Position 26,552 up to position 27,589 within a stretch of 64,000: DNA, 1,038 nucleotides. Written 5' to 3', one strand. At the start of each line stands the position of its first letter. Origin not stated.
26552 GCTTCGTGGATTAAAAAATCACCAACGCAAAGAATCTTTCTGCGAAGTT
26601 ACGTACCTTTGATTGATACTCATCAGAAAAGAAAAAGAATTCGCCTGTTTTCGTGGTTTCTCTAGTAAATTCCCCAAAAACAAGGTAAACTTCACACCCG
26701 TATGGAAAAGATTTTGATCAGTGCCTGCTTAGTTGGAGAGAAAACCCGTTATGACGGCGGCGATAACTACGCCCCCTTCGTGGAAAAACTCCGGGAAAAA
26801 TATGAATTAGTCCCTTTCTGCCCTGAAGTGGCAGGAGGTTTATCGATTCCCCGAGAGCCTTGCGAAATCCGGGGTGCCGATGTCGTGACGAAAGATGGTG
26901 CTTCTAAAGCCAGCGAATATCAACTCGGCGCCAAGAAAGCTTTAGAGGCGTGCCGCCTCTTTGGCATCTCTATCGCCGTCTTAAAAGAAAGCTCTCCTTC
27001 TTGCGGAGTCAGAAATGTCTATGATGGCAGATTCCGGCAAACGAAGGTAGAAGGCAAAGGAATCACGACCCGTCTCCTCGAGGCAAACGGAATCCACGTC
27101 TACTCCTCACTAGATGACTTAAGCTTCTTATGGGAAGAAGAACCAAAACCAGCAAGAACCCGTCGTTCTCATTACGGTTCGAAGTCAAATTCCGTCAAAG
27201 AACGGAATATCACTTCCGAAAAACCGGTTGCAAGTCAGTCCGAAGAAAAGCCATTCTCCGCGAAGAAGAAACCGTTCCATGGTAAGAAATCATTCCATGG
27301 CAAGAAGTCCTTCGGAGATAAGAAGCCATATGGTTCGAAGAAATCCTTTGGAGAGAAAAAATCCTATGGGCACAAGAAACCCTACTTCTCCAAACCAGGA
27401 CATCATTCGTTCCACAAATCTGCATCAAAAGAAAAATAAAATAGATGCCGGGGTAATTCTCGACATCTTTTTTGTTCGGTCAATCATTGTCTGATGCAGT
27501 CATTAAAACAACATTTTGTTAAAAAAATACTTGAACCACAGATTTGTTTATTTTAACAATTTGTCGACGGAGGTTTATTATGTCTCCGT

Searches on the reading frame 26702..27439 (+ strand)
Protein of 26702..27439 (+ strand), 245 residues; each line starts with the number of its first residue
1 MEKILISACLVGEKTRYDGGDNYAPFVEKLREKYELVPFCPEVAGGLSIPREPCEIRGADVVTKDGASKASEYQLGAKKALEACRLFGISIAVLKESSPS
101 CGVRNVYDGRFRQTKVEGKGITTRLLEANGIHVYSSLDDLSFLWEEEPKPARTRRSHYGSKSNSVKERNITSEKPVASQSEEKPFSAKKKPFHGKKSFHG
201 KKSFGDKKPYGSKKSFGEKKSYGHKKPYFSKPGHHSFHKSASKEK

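Call 13: find_encoding_contigs(protein=window:26702-27439:+, flank=4000, max_places=8)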
Protein window:26702-27439:+ (245 aa): 23 contigs read that carry it; 8 places shown.
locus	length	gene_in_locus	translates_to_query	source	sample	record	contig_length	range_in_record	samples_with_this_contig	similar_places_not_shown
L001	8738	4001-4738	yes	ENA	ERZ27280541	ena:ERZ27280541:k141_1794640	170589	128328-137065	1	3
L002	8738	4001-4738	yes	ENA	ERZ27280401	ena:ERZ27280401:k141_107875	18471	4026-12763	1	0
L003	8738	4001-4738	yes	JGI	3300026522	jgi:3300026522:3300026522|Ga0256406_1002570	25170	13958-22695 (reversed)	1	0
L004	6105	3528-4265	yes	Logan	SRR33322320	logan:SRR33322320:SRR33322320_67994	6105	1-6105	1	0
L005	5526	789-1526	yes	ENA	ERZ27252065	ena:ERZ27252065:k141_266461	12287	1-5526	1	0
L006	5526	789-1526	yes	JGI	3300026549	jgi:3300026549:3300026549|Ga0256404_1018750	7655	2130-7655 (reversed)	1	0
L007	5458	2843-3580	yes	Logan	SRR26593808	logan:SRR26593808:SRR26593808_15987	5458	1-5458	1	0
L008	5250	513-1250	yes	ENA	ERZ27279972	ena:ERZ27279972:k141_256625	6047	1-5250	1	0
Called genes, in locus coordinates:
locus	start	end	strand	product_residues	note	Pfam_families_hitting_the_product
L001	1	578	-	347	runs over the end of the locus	PF02912:Phe_tRNA-synt_N, PF01409:tRNA-synt_2d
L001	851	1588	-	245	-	PF22435:MRM3-like_sub_bind (weak), PF00588:SpoU_methylase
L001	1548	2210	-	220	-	PF10263:SprT-like (faint), PF01863:YgjP-like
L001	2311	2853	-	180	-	-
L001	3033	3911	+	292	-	PF02687:FtsX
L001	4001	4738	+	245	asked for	-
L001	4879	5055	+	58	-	-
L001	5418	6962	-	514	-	PF00005:ABC_tran, PF17912:OB_MalK (faint), PF08402:TOBE_2 (faint)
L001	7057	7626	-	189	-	PF13556:HTH_30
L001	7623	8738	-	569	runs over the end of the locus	PF00128:Alpha-amylase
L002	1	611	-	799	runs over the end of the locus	PF01588:tRNA_bind, PF03483:B3_4, PF03484:B5, PF17759:tRNA_synthFbeta, PF03147:FDX-ACB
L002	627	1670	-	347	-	PF02912:Phe_tRNA-synt_N, PF01409:tRNA-synt_2d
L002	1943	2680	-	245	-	PF22435:MRM3-like_sub_bind (weak), PF00588:SpoU_methylase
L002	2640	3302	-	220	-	PF10263:SprT-like (faint), PF01863:YgjP-like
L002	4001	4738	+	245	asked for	-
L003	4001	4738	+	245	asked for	-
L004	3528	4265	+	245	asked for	-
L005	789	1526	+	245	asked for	-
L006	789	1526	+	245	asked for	-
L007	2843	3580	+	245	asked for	-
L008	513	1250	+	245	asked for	-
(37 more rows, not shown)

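Call 26: find_homologous_proteins(query=window:26702-27439:+, max_evalue=1e-20)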
Query window:26702-27439:+ (245 aa): 2561 proteins with E <= 1e-20 among 3202 candidates; the best 120 are listed.
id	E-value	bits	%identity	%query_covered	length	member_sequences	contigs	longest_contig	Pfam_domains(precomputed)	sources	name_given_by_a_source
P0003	8.3e-99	348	100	64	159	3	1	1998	PF04463.18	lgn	-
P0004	3.7e-96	340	71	100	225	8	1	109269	PF04463.18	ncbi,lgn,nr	ncbi:MAG: DUF523 domain-containing protein [Erysipelotrichaceae bacterium]|nr:DUF523 domain-containi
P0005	6.9e-79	283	51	93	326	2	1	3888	PF04463.18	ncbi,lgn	-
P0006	1.8e-78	282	49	94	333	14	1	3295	PF04463.18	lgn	-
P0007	2.4e-77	278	51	94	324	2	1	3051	PF04463.18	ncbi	-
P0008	2.3e-76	275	58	98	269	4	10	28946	PF04463.18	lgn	-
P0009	5.5e-75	270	59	97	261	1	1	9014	PF04463.18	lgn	-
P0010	1.5e-74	269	49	99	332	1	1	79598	PF04463.18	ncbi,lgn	-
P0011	3.8e-73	264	62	82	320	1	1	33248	PF04463.18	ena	-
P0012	1.0e-72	263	53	96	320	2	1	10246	PF04463.18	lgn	-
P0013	2.9e-72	261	50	96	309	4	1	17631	PF04463.18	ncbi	-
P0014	3.6e-72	261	56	93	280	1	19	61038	PF04463.18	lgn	-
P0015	6.3e-72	260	76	59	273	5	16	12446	PF04463.18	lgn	-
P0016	8.5e-72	260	63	81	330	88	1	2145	PF04463.18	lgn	-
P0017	5.9e-71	257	66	75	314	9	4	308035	PF04463.18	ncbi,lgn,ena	-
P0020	2.1e-70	255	73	58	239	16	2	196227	PF04463.18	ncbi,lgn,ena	-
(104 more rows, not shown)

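Call 27: find_encoding_contigs(protein=P0004, flank=4000, max_places=4)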
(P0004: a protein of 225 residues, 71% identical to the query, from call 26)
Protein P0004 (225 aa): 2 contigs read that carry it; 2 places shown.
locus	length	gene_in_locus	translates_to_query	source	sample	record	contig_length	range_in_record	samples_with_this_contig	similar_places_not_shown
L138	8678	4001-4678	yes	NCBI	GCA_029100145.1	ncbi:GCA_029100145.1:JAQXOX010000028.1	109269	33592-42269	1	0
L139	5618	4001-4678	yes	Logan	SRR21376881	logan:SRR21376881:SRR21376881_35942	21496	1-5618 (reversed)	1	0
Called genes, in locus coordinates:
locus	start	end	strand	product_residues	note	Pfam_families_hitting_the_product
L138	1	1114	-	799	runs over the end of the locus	PF01588:tRNA_bind, PF03483:B3_4, PF03484:B5, PF17759:tRNA_synthFbeta, PF03147:FDX-ACB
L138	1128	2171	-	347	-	PF02912:Phe_tRNA-synt_N, PF01409:tRNA-synt_2d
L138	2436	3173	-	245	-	PF22435:MRM3-like_sub_bind (weak), PF00588:SpoU_methylase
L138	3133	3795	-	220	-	PF01863:YgjP-like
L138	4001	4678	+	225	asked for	PF04463:2-thiour_desulf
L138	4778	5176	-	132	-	PF08402:TOBE_2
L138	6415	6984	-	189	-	PF13556:HTH_30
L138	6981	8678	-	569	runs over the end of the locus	PF00128:Alpha-amylase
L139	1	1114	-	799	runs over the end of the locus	PF01588:tRNA_bind, PF03483:B3_4, PF03484:B5, PF17759:tRNA_synthFbeta, PF03147:FDX-ACB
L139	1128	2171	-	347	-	PF02912:Phe_tRNA-synt_N, PF01409:tRNA-synt_2d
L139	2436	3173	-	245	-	PF22435:MRM3-like_sub_bind (weak), PF00588:SpoU_methylase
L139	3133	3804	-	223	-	PF01863:YgjP-like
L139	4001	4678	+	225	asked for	PF04463:2-thiour_desulf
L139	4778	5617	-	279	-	?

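Call 28: find_encoding_contigs(protein=P0020, flank=4000, max_places=3)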
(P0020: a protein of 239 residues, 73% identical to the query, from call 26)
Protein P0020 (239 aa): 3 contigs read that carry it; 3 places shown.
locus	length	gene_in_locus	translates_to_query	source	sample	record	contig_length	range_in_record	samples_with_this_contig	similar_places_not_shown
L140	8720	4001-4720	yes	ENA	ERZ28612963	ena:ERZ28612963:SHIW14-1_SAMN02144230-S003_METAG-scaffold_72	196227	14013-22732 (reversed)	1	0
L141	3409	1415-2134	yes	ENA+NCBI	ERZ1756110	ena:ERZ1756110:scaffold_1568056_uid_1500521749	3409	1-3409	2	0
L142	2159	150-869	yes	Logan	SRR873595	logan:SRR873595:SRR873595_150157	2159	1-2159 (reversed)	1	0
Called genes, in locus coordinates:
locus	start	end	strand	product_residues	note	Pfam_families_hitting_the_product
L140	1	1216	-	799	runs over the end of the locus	PF01588:tRNA_bind, PF03483:B3_4, PF03484:B5, PF17759:tRNA_synthFbeta, PF03147:FDX-ACB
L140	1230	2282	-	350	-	PF02912:Phe_tRNA-synt_N, PF01409:tRNA-synt_2d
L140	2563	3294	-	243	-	PF22435:MRM3-like_sub_bind, PF08032:SpoU_sub_bind (weak), PF00588:SpoU_methylase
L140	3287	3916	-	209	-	PF01863:YgjP-like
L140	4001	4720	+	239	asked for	PF04463:2-thiour_desulf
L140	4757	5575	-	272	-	PF12146:Hydrolase_4 (faint), PF12695:Abhydrolase_5, PF00561:Abhydrolase_1 (faint)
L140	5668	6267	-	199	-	PF18927:CrtO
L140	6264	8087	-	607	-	PF01501:Glyco_transf_8, PF18404:Glyco_transf_24 (weak), PF01553:Acyltransferase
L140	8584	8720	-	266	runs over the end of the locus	-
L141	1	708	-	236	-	?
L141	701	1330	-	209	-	PF01863:YgjP-like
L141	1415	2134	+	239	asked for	PF04463:2-thiour_desulf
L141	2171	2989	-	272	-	PF12146:Hydrolase_4 (faint), PF12695:Abhydrolase_5, PF00561:Abhydrolase_1 (faint)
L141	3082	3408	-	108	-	?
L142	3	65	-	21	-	?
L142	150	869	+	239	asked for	PF04463:2-thiour_desulf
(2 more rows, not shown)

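Call 29: find_encoding_contigs(protein=P0017, flank=4000, max_places=3)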
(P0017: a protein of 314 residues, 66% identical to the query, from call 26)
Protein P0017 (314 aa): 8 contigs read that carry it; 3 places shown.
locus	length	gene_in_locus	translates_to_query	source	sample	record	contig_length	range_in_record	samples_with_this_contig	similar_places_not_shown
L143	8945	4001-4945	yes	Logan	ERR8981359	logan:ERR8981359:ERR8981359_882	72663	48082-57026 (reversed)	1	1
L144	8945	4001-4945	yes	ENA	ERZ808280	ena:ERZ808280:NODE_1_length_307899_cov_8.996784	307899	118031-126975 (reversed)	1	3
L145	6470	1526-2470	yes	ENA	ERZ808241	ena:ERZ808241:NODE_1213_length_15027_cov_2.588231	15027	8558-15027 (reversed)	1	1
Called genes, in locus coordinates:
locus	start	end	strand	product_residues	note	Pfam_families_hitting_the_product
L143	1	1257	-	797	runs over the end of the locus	PF01588:tRNA_bind, PF03483:B3_4, PF03484:B5, PF17759:tRNA_synthFbeta, PF03147:FDX-ACB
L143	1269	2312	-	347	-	PF02912:Phe_tRNA-synt_N, PF01409:tRNA-synt_2d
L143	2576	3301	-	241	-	PF22435:MRM3-like_sub_bind (faint), PF00588:SpoU_methylase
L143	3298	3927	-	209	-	PF01863:YgjP-like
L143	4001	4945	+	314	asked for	PF04463:2-thiour_desulf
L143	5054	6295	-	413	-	PF00005:ABC_tran, PF17912:OB_MalK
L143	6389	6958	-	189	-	PF13556:HTH_30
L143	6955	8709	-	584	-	PF00128:Alpha-amylase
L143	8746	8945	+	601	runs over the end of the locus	PF00664:ABC_membrane, PF02463:SMC_N (faint), PF00005:ABC_tran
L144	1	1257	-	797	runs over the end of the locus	PF01588:tRNA_bind, PF03483:B3_4, PF03484:B5, PF17759:tRNA_synthFbeta, PF03147:FDX-ACB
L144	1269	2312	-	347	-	PF02912:Phe_tRNA-synt_N, PF01409:tRNA-synt_2d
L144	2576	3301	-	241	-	PF22435:MRM3-like_sub_bind (faint), PF00588:SpoU_methylase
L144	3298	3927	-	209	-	PF01863:YgjP-like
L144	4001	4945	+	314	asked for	PF04463:2-thiour_desulf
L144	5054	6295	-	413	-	PF00005:ABC_tran, PF17912:OB_MalK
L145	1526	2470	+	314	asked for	PF04463:2-thiour_desulf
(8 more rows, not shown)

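Call 61: list_cluster_members(proteins=[window:26702-27439:+, window:28119-29663:-])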
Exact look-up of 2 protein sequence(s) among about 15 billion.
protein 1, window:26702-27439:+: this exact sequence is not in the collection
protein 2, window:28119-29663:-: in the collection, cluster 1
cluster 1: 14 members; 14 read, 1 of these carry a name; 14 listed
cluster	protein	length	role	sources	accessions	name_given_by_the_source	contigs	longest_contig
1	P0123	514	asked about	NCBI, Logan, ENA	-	-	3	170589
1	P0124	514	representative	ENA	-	-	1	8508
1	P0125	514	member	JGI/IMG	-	multiple sugar transport system ATP-binding protein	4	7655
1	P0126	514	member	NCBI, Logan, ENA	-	-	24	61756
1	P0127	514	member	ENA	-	-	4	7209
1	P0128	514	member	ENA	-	-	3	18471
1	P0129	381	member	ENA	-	-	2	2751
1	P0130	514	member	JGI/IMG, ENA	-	-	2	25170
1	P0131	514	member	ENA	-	-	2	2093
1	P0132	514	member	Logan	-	-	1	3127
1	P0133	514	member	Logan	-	-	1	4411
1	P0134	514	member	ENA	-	-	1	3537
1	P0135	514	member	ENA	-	-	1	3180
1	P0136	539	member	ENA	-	-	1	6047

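Call 62: find_encoding_contigs(protein=P0126, flank=1600, max_places=10)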
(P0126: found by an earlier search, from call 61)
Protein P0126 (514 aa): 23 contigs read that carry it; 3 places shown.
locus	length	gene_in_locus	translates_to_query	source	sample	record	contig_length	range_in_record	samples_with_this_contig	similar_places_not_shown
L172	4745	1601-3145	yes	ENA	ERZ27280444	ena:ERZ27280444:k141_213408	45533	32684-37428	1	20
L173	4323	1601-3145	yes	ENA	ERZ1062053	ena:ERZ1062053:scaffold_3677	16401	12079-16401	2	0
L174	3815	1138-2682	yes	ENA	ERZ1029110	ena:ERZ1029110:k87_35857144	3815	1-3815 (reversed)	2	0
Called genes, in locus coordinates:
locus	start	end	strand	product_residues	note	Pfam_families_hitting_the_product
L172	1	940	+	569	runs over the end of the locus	PF00128:Alpha-amylase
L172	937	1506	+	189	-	PF13556:HTH_30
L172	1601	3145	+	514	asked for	PF00005:ABC_tran, PF17912:OB_MalK (faint), PF08402:TOBE_2 (faint)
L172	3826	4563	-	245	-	-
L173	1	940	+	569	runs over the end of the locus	PF00128:Alpha-amylase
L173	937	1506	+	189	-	PF13556:HTH_30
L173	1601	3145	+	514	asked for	PF00005:ABC_tran, PF17912:OB_MalK (faint), PF08402:TOBE_2 (faint)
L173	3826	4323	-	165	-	?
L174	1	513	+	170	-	?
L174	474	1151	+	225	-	PF13556:HTH_30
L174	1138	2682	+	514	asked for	PF00005:ABC_tran, PF17912:OB_MalK (faint), PF08402:TOBE_2 (faint)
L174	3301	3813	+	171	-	?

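Call 63: find_encoding_contigs(protein=P0124, flank=1600, max_places=6)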
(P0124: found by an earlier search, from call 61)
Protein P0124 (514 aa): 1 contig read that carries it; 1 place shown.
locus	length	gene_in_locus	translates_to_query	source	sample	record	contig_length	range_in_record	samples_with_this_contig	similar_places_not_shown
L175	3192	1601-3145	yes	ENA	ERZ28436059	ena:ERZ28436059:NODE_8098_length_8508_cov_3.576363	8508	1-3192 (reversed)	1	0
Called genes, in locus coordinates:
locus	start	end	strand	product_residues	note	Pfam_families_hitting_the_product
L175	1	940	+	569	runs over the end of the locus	PF00128:Alpha-amylase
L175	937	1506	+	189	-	PF13556:HTH_30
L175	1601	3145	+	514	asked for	PF00005:ABC_tran, PF17912:OB_MalK (faint), PF08402:TOBE_2 (faint)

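Call 64: find_encoding_contigs(protein=P0127, flank=1600, max_places=6)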
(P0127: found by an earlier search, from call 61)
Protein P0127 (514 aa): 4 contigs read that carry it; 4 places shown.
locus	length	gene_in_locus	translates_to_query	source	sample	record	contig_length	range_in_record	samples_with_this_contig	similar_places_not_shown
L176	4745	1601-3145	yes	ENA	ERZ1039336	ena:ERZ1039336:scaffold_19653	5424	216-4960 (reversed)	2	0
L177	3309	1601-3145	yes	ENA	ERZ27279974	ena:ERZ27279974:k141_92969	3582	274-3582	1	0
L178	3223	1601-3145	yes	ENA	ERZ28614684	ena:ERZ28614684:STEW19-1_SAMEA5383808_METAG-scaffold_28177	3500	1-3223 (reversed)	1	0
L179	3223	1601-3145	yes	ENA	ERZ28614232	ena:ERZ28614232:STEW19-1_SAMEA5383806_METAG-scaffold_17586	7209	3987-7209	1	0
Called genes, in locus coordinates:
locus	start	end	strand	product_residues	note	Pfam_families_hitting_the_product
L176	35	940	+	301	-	PF00128:Alpha-amylase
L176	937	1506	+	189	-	PF13556:HTH_30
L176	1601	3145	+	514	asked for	PF00005:ABC_tran, PF17912:OB_MalK (faint), PF08402:TOBE_2 (faint)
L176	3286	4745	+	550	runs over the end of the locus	PF05598:DUF772, PF01609:DDE_Tnp_1, PF13751:DDE_Tnp_1_6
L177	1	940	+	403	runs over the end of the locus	?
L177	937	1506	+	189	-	PF13556:HTH_30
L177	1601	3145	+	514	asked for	PF00005:ABC_tran, PF17912:OB_MalK (faint), PF08402:TOBE_2 (faint)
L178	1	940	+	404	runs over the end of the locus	?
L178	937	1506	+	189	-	PF13556:HTH_30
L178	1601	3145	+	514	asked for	PF00005:ABC_tran, PF17912:OB_MalK (faint), PF08402:TOBE_2 (faint)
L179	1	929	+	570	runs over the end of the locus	-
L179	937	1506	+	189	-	PF13556:HTH_30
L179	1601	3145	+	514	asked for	PF00005:ABC_tran, PF17912:OB_MalK (faint), PF08402:TOBE_2 (faint)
